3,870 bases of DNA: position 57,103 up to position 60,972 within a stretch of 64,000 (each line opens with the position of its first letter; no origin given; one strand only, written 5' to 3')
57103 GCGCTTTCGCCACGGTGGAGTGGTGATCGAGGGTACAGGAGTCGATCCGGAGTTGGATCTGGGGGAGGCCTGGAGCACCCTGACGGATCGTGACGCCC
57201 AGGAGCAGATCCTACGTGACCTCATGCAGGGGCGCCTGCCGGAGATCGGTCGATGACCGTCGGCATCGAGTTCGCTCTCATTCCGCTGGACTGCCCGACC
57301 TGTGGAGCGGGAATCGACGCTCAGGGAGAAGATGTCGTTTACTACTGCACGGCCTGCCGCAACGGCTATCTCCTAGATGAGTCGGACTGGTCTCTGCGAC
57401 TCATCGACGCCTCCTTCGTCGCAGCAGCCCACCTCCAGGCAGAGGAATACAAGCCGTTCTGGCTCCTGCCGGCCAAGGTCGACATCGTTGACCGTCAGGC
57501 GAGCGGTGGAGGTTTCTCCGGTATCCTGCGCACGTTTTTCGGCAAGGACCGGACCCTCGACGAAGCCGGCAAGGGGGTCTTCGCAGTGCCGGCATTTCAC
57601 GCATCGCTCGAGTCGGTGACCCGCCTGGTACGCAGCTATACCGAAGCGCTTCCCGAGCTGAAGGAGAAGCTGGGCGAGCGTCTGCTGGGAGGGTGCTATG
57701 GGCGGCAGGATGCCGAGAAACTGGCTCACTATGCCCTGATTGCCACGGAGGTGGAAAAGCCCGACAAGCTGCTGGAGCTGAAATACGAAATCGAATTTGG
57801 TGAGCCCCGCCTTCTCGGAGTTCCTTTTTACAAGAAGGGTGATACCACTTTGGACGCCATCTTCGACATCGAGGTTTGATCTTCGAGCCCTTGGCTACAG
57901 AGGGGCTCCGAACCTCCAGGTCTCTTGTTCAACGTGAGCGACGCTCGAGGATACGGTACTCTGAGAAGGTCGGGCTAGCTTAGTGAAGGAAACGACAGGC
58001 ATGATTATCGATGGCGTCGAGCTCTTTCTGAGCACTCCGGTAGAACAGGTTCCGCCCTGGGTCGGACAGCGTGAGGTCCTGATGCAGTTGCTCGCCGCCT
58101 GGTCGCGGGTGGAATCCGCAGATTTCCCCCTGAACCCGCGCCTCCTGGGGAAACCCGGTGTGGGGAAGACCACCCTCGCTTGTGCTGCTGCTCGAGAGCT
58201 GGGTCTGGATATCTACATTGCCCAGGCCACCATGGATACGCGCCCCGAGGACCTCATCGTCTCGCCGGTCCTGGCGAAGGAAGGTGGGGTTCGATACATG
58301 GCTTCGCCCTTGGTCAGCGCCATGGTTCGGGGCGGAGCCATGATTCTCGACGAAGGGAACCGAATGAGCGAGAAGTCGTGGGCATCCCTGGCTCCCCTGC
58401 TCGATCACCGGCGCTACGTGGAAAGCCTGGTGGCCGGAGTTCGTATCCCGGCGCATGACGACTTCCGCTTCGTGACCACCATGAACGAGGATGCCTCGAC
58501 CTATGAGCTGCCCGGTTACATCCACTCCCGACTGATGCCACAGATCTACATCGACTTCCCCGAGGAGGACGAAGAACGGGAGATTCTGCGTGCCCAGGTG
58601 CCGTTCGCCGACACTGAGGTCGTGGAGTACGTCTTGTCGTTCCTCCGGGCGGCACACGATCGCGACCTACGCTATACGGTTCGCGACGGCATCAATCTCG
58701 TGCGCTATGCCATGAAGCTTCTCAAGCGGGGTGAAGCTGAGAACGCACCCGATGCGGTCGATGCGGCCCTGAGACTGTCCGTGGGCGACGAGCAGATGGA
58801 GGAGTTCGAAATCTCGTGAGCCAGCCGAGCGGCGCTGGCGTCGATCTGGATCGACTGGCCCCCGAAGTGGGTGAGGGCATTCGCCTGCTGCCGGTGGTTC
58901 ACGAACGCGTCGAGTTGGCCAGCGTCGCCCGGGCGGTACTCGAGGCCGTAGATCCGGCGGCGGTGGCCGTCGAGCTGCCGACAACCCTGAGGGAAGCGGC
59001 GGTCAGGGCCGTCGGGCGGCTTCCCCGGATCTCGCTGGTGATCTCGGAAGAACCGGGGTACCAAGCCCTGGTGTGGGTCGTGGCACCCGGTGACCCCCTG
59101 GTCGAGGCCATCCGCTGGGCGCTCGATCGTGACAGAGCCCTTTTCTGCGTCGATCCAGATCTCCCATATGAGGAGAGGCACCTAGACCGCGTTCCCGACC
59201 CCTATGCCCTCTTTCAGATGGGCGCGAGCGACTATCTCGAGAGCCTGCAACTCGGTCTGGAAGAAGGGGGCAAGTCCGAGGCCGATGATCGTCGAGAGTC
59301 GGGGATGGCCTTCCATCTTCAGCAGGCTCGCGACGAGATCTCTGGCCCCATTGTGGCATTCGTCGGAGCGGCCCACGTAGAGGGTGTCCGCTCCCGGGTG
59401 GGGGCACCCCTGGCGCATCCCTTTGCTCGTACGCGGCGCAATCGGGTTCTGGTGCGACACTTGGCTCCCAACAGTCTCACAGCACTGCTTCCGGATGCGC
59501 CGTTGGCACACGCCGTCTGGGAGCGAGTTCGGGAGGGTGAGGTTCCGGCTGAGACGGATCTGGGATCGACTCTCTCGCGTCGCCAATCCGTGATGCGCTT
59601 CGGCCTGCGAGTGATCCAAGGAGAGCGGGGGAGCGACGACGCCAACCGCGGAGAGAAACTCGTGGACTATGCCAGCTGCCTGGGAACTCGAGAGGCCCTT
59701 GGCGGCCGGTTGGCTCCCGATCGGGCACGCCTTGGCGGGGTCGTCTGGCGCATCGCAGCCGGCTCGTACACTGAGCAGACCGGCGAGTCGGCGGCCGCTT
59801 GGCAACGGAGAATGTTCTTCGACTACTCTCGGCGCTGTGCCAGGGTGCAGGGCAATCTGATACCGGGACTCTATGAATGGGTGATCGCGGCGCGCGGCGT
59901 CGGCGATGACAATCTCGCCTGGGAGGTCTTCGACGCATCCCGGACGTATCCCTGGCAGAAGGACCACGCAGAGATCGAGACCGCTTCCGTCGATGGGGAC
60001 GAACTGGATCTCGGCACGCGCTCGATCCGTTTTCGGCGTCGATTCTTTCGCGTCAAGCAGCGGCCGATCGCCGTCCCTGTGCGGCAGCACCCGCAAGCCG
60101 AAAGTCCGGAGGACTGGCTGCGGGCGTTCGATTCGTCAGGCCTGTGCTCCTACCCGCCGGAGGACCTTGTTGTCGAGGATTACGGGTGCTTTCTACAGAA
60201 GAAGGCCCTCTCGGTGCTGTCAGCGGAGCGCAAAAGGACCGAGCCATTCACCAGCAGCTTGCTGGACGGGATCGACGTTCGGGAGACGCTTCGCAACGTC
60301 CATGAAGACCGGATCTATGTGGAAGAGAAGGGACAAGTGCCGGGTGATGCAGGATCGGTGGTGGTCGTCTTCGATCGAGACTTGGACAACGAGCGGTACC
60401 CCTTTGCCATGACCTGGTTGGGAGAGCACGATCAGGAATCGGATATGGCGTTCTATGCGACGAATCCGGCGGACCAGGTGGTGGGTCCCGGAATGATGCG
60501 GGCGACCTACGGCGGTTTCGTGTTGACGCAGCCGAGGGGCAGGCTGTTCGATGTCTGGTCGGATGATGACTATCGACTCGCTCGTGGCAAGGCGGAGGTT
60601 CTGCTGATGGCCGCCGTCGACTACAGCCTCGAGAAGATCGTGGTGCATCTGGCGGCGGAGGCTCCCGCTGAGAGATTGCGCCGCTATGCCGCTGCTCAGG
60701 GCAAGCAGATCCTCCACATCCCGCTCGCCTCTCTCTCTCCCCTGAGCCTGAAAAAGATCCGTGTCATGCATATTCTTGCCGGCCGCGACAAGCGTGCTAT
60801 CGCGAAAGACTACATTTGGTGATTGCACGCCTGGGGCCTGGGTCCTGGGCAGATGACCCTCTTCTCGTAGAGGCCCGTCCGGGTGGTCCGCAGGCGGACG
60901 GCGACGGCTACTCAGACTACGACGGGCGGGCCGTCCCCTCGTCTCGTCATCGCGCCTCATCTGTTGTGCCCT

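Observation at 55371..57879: Triad of tandem paralogous Zn-ribbon proteins with identical CxxC-x14-CxxC spacing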

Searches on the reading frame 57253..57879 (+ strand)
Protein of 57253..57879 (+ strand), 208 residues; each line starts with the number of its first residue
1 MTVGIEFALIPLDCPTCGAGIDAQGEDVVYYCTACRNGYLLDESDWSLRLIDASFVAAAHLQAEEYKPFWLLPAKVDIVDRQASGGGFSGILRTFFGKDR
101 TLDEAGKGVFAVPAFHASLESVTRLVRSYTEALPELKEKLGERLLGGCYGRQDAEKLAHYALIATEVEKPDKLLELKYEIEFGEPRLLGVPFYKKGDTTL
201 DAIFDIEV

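Call 3: search_protein_families(library=pfam, proteins=[window:57253-57879:+], max_evalue=1)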
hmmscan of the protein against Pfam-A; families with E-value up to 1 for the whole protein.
window:57253-57879:+ (208 aa): 3 families
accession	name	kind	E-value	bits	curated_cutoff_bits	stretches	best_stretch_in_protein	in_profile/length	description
PF23783.1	Zn_ribbon_TiaS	-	0.096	12.9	27.3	1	14-37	4-27/41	TiaS C-terminal zinc ribbon domain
PF18912.6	DZR_2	-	0.13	12.6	27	1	9-39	5-31/56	Double zinc ribbon domain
PF03119.21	DNA_ligase_ZBD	-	0.14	12.5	25.8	1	14-33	2-21/27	NAD-dependent DNA ligase C4 zinc finger domain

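Call 4: search_protein_families(library=ncbifam, proteins=[window:57253-57879:+], max_evalue=1)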
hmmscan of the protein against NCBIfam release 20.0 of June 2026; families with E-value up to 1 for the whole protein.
window:57253-57879:+ (208 aa): 0 families

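Call 9: search_protein_families(library=padloc, proteins=[window:57253-57879:+], max_evalue=0.1)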
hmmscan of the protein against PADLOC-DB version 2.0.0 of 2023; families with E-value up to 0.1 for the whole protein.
window:57253-57879:+ (208 aa): 0 families

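Call 10: search_protein_families(library=phrogs, proteins=[window:57253-57879:+], max_evalue=0.1)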
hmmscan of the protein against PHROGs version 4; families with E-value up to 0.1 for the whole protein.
window:57253-57879:+ (208 aa): 0 families

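Call 15: search_solved_structures(query=window:57253-57879:+, max_evalue=10)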
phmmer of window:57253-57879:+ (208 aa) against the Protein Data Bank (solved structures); distinct sequences matched with E-value up to 10: 11.
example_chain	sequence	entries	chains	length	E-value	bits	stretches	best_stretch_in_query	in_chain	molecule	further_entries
8wqq_A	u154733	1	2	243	0.24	14.2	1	53-184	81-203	mRNA-decapping protein g5R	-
7dnt_A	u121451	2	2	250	0.26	14.1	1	54-184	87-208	mRNA-decapping protein g5R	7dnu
9wxh_B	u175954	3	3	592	0.4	13.5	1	120-169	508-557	Cas10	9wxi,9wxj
4lox_A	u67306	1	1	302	0.68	12.7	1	54-145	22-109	LAGLIDADG homing endonuclease I-SmaMI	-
5e63_A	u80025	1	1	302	0.73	12.6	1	54-145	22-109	I-SmaMI LAGLIDADG meganuclease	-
2gqc_A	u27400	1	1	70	0.73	12.6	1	86-135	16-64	Rhomboid Intramembrane Protease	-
4z1z_A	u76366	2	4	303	0.74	12.6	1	54-145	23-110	Meganuclease I-SmaMI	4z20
5e5p_A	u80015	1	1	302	0.74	12.6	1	54-145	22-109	I-SmaMI LAGLIDADG meganuclease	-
5e5o_A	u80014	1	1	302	0.75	12.6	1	54-145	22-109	I-SmaMI LAGLIDADG endonuclease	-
5it7_f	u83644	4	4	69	1.1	12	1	8-39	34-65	Ubiquitin-40S ribosomal protein S27a | Ribosomal protein eS31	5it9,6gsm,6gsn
6gq1_AW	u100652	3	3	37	1.5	11.6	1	14-41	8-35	Ubiquitin-40S ribosomal protein S31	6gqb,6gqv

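Call 19: find_homologous_proteins(query=window:57253-57879:+)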
Query window:57253-57879:+ (208 aa): 293 proteins with E <= 0.001 among 889 candidates; the best 120 are listed.
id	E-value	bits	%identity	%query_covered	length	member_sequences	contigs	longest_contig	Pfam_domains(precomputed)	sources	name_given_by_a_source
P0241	9.2e-130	449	95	100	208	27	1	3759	-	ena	-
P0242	4.5e-121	420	88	100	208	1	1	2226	-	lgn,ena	-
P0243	1.1e-118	412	87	100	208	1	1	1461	-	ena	-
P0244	1.5e-118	412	86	100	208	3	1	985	-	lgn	-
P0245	2.3e-118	411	87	100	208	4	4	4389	-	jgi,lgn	-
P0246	8.1e-114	396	83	100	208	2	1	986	-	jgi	-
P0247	9.9e-113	393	82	100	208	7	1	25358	-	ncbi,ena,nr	ncbi:MAG: hypothetical protein GWP16_00500 [Nitrospirae bacterium]|nr:hypothetical protein [Nitrospi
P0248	2.5e-107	375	79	100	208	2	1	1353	-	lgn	-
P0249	1.2e-106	373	78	100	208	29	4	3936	-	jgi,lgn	-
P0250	2.1e-105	369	77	100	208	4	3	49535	-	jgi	-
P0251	9.9e-99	347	71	100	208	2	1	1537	-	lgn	-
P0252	1.2e-97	344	72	100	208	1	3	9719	-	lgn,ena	-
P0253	1.6e-97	343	72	100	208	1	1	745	-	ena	-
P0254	7.6e-97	341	70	100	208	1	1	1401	-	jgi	jgi:hypothetical protein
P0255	1.3e-96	340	71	100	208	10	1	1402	-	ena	-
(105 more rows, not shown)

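Call 53: predict_structure(alignment_id=A3)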
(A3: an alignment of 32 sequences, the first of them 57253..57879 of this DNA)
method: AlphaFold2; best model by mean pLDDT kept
length: 208 residues; sequences in the alignment: 32
mean_pLDDT: 69.8   pTM: 0.66
mean pLDDT of the five models: 69.8, 67.8, 63.7, 62.2, 61.1
residues with pLDDT >= 90: 2; 70-90: 108; 50-70: 77; < 50: 21
segments of 3 or more residues with pLDDT < 50: 133-148
pLDDT, mean of each block of 10 residues (from residue 1): 60 85 74 85 84 80 81 78 56 58 65 69 58 44 38 68 63 72 84 87 80
secondary structure, 60 per line:
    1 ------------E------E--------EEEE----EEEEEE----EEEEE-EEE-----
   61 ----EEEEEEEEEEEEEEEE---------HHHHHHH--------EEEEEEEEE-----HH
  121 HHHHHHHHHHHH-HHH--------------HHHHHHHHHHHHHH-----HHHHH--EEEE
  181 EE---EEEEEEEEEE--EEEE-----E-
elements in order: E29-32 E37-42 E47-51 E53-55 E65-80 H90-96 E105-113 H119-132 H151-164 H170-174 E177-182 E186-195 E198-201

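Call 66: fold_search(model_id=the predicted structure, library=pdb)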
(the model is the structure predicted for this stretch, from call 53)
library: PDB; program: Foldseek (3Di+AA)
matches with E <= 10: 102; with E <= 0.001: 0
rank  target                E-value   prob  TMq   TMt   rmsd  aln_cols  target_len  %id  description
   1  5kox                  2.4e-01  0.10  0.20  0.12  11.4       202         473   12  Structure of rifampicin monooxygenase complexed with rifampicin (released 2016-09-07)
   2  5vqb_A                5.3e-01  0.07  0.21  0.12  12.2       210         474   10  Crystal structure of rifampin monooxygenase from Streptomyces venezuelae, complex with FAD (released 2017-08-16)
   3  8fhj_C                6.4e-01  0.08  0.22  0.11  11.9       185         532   11  Crystal structure of a FAD monooxygenease from Methylocystis sp. Strain SB2 (released 2023-05-03)
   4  8ebm_B                1.1e+00  0.04  0.13  0.10  14.9       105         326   13  Structure of KLHDC2 substrate binding domain bound to KLHDC2's C-degron mimic (released 2023-02-22)
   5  8uxs_B                1.4e+00  0.03  0.13  0.09  14.3        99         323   15  KLHDC2 ubiquitin ligase in complex with a novel small-molecule (released 2024-07-10)
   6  8fhj_A                1.6e+00  0.06  0.24  0.11  12.9       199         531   11  Crystal structure of a FAD monooxygenease from Methylocystis sp. Strain SB2 (released 2023-05-03)
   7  2zw2_A                1.6e+00  0.06  0.16  0.32  10.8       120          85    9  Crystal Structure of Formylglycinamide Ribonucleotide Amidotransferase III from SULFOLOBUS TOKODAII (STPURS) (released 2009-11-17)
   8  2v8d_B                1.8e+00  0.04  0.20  0.12  14.3       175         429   10  Crystal structure of mutant E159A of beta-alanine synthase from Saccharomyces kluyveri (released 2007-10-02)
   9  5kow                  2.0e+00  0.03  0.20  0.12  11.8       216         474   12  Structure of rifampicin monooxygenase (released 2016-09-07)
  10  9bca_A                2.0e+00  0.02  0.12  0.09  14.0       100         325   15  Structure of KLHDC2 bound to SJ46411 (released 2024-11-06)
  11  3gle_C                2.3e+00  0.01  0.07  0.06  23.4       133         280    8  Crystal Structure of the Major Pilin from Streptococcus pyogenes N168A mutant (released 2009-06-02)
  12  1r3n_D                2.4e+00  0.03  0.20  0.12  14.5       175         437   10  Crystal structure of beta-alanine synthase from Saccharomyces kluyveri (released 2003-11-11)
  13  3h2d_A                2.6e+00  0.04  0.19  0.23  13.8       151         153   10  Crystal structure of a chemotactic chec-like protein (so_3915) from shewanella oneidensis mr-1 at 1.86 A resolution (released 2009-04-28)
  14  2hf1_B                2.7e+00  0.28  0.15  0.43   3.6        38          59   21  Crystal structure of the putative Tetraacyldisaccharide-1-P 4-kinase from Chromobacterium violaceum. NESG target CvR39 (released 2006-08-22)
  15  3d54_B                2.7e+00  0.09  0.20  0.41   8.9       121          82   10  Structure of PurLQS from Thermotoga maritima (released 2008-07-22)
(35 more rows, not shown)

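Call 90: search_solved_structures(query=A3, max_evalue=1)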
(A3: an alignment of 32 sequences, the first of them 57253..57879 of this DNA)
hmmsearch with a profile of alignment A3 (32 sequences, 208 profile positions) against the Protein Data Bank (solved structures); distinct sequences matched with E-value up to 1: 8.
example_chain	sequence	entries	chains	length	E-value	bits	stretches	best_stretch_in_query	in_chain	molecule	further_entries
1yvu_A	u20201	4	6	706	0.063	16.1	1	87-150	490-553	hypothetical protein aq_1447 | Argonaute protein | Argonaute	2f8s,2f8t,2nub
9wxh_B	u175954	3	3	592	0.35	13.7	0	88-169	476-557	Cas10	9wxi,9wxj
5u2j_A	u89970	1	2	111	0.36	13.6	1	9-49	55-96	Histone acetyltransferase KAT6B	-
6gq1_AW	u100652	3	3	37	0.57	13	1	14-42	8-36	Ubiquitin-40S ribosomal protein S31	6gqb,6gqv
6oie_A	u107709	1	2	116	0.67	12.8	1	9-49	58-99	Histone acetyltransferase KAT6B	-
2a4a_A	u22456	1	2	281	0.72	12.7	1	91-164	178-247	deoxyribose-phosphate aldolase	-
5mei_e1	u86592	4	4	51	0.78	12.6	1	14-42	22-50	Ubiquitin-40S ribosomal protein S31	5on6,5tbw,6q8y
5oqd_B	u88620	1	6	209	0.94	12.3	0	28-70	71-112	Polycomb protein Pcl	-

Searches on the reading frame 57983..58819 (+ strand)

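Call 3: search_protein_families(library=pfam, proteins=[window:57983-58819:+], max_evalue=1)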
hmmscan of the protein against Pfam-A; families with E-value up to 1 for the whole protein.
window:57983-58819:+ (278 aa): 13 families
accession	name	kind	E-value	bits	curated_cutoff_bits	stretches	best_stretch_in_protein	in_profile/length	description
PF07728.20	AAA_5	-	9.9e-16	58.4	22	1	54-171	4-125/139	AAA domain (dynein-related subfamily)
PF07726.17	AAA_3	-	2.3e-07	31.2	27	1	55-181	5-126/131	ATPase family associated with various cellular activities (AAA)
PF05496.18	RuvB_N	-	1.7e-05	25.1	27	1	26-92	9-76/159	Holliday junction DNA helicase RuvB P-loop domain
PF13191.12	AAA_16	-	0.00011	23.1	32.6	1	25-86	1-62/167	AAA ATPase domain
PF00004.35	AAA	-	0.00026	21.9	21.2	1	54-83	3-32/131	ATPase family associated with various cellular activities (AAA)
PF13238.12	AAA_18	-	0.0039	18.1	29.4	1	54-90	3-25/128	AAA domain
PF13401.12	AAA_22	-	0.033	14.9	27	1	54-140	10-108/130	AAA domain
PF13671.12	AAA_33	-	0.037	14.8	27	1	55-130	5-83/143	AAA domain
PF01695.23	IstB_IS21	-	0.042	13.8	24.1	1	51-72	94-115/238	IstB-like ATP binding protein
PF13207.12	AAA_17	-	0.044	14.5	27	1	55-78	1-24/136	AAA domain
PF02374.21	ArsA_ATPase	-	0.11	12.1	24.3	1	56-73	8-25/305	Anion-transporting ATPase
PF20720.3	nSTAND3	-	0.18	11.9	27.2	1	54-72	22-40/155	Novel STAND NTPase 3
PF05729.18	NACHT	-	0.21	11.9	26.7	1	54-73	5-24/167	NACHT domain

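Call 4: search_protein_families(library=ncbifam, proteins=[window:57983-58819:+], max_evalue=1)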
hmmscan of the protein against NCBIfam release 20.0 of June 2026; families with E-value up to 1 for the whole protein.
window:57983-58819:+ (278 aa): 23 families
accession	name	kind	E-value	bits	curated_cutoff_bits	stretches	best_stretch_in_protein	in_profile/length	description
TIGR00635.1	ruvB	equivalog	4e-07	29.4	299.05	1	27-93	7-74/305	Holliday junction branch migration DNA helicase RuvB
TIGR02640.1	gas_vesic_GvpN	equivalog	5.6e-07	29.3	266.8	2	106-225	95-216/262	gas vesicle protein GvpN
NF000868.0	PRK00080.1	equivalog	4.3e-06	25.9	282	1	26-92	27-94/330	Holliday junction branch migration DNA helicase RuvB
NF003229.0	PRK04195.1-5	equivalog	0.00037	19.3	280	1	33-90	29-84/413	replication factor C large subunit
NF047784.1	MadB_ATPase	equivalog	0.0014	17.9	475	1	173-248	190-266/298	MadB family AAA-type ATPase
NF003233.0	PRK04195.2-3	equivalog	0.0023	16.8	471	1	38-95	26-82/504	replication factor C large subunit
NF003230.0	PRK04195.1-6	equivalog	0.0046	15.7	441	1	54-93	44-82/494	replication factor C large subunit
TIGR02928.1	TIGR02928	subfamily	0.0067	15.3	181.3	0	32-73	23-64/366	orc1/cdc6 family replication initiation protein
NF003226.0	PRK04195.1-1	equivalog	0.022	13.8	588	1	53-87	44-77/405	replication factor C large subunit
NF042959.1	IteA_antiphage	equivalog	0.024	13.8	510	1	43-81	117-157/367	anti-phage ATPase IteA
NF006743.0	PRK09270.1-2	equivalog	0.026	13.6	227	1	54-85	33-63/217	nucleoside/nucleotide kinase family protein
NF003232.0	PRK04195.2-2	equivalog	0.027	13.3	701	1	27-79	16-66/480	replication factor C large subunit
NF003234.0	PRK04195.2-4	equivalog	0.036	13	529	1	31-82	20-71/497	replication factor C large subunit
NF038214.1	IS21_help_AAA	equivalog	0.047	13.4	200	1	54-72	95-113/232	IS21-like element helper ATPase IstB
NF058535.1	antiphage_EruA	equivalog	0.055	11.5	1000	1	54-89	29-64/1318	NACHT domain-containing antiphage protein EruA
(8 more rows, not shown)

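Call 9: search_protein_families(library=padloc, proteins=[window:57983-58819:+], max_evalue=0.1)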
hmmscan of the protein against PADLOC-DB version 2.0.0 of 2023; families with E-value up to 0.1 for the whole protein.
window:57983-58819:+ (278 aa): 4 families
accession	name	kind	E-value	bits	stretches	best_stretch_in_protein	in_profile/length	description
PDLC02196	IetA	-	0.00016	19.2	1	41-81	112-154/374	-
PDLC04232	IetA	-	0.0026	15.2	1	54-79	121-146/330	-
PDLC00915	TRIP13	-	0.0027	15.2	1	54-204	68-222/302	TRIP13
PDLC02195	IetA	-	0.0032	14.8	1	54-81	142-169/395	-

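Call 10: search_protein_families(library=phrogs, proteins=[window:57983-58819:+], max_evalue=0.1)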
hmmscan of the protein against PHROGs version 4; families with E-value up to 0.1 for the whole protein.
window:57983-58819:+ (278 aa): 12 families
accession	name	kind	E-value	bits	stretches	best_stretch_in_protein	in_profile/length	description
phrog_249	-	moron, auxiliary metabolic gene and host takeover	1.1e-23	85.2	1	51-220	129-304/380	porphyrin biosynthesis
phrog_16448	-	other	3.5e-16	59.6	1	47-233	447-636/680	ATPase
phrog_168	-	DNA, RNA and nucleotide metabolism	7.7e-12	46.5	1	53-230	46-201/314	clamp loader of DNA polymerase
phrog_5424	-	other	6e-07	29.5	1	50-213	281-448/527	ATPase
phrog_5846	-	DNA, RNA and nucleotide metabolism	0.00018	21.9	1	27-136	19-114/380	clamp loader of DNA polymerase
phrog_1297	-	other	0.001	19.2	1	51-143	27-127/356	ATPase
phrog_50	-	DNA, RNA and nucleotide metabolism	0.0022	18.1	1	54-73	374-393/570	DnaC-like helicase loader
phrog_3757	-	unknown function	0.0026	18.2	1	54-81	131-158/367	-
phrog_11838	-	DNA, RNA and nucleotide metabolism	0.0067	16.6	1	54-83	45-74/420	clamp loader of DNA polymerase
phrog_29395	-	unknown function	0.045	13.7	1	56-147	190-300/531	-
phrog_7998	-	unknown function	0.058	13.6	0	53-248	44-232/339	-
phrog_10401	-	other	0.089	12.5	0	55-81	466-492/667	ATPase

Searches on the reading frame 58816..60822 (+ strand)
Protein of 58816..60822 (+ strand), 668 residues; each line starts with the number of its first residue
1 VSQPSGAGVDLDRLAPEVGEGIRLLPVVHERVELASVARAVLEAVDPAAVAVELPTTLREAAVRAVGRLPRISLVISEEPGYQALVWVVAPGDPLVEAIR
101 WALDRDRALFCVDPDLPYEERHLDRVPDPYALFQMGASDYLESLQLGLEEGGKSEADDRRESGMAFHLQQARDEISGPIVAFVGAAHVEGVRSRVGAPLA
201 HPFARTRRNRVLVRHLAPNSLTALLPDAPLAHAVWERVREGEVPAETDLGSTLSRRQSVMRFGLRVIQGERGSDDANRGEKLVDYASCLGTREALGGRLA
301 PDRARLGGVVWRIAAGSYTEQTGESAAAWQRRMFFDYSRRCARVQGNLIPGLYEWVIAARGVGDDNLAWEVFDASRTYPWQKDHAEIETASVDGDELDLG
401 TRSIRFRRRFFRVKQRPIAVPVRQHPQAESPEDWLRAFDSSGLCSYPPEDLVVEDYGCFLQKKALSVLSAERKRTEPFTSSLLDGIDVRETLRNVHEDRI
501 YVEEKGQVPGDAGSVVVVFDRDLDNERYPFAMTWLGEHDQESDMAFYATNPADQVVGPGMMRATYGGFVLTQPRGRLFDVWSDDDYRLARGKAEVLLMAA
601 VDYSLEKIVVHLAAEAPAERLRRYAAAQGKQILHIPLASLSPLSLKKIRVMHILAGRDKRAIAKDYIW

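Call 3: search_protein_families(library=pfam, proteins=[window:58816-60822:+], max_evalue=1)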
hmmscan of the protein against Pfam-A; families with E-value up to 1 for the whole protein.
window:58816-60822:+ (668 aa): 1 family
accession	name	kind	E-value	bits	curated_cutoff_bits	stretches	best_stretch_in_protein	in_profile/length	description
PF18934.5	DUF5682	-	0.065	12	26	1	150-194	164-208/727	Family of unknown function (DUF5682)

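Call 4: search_protein_families(library=ncbifam, proteins=[window:58816-60822:+], max_evalue=1)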
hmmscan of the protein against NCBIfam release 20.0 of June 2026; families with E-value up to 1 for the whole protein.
window:58816-60822:+ (668 aa): 0 families

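Call 9: search_protein_families(library=padloc, proteins=[window:58816-60822:+], max_evalue=0.1)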
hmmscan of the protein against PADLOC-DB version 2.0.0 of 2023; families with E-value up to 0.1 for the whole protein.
window:58816-60822:+ (668 aa): 0 families

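Call 10: search_protein_families(library=phrogs, proteins=[window:58816-60822:+], max_evalue=0.1)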
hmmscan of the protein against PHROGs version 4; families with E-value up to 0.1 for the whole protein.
window:58816-60822:+ (668 aa): 0 families
